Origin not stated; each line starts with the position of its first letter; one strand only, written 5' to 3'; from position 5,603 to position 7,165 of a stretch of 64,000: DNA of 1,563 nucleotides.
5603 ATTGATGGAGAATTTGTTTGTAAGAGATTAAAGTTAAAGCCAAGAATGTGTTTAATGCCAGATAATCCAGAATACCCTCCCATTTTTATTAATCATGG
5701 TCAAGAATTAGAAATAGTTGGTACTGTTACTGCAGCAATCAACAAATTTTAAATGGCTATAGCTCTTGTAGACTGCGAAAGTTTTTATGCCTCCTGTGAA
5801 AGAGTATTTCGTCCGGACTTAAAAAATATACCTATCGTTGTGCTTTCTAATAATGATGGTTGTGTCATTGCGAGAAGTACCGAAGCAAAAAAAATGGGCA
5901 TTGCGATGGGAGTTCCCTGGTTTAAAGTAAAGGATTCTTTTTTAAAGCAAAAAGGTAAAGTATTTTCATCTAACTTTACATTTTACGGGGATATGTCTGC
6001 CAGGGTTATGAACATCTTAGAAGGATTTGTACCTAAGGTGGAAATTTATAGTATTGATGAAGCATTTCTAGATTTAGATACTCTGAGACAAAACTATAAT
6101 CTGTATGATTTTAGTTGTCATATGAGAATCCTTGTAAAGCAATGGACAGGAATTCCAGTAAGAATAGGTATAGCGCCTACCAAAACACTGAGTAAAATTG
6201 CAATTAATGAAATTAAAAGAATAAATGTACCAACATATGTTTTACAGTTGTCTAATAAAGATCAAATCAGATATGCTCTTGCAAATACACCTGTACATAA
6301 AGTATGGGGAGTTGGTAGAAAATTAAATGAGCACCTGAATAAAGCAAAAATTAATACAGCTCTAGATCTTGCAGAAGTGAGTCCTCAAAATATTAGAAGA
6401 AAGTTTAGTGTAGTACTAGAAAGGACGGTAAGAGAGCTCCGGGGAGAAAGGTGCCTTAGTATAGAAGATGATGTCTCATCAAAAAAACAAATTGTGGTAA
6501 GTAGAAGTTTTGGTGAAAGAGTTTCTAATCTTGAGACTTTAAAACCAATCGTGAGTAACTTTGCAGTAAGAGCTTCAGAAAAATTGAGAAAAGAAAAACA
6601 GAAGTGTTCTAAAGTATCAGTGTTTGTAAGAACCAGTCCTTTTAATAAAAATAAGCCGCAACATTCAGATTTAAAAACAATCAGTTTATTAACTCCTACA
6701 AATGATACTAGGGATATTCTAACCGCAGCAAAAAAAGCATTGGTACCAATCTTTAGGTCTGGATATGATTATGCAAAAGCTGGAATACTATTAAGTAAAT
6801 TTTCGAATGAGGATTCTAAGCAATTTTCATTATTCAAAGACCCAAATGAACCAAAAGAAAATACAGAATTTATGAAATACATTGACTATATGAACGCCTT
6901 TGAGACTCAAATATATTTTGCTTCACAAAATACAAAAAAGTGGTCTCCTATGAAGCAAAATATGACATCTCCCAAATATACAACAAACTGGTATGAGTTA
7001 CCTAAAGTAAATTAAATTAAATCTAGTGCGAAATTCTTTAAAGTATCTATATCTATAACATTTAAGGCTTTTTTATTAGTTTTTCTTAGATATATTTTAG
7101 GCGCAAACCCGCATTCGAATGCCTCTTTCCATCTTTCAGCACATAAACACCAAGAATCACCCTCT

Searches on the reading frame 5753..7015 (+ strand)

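Call 74: search_protein_families(library=pfam, proteins=[window:5753-7015:+], max_evalue=0.00001)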
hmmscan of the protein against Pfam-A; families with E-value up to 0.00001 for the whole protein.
window:5753-7015:+ (420 aa): 3 families
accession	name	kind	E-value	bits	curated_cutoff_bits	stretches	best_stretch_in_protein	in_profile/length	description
PF00817.25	IMS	-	3.9e-38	131.1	23.2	1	6-151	1-147/148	impB/mucB/samB family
PF11799.13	IMS_C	-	7.5e-25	87.9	20.7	1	244-360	1-109/109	impB/mucB/samB family C-terminal domain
PF13438.11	DUF4113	-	1.5e-09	38.1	24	1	373-419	3-51/51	Domain of unknown function (DUF4113)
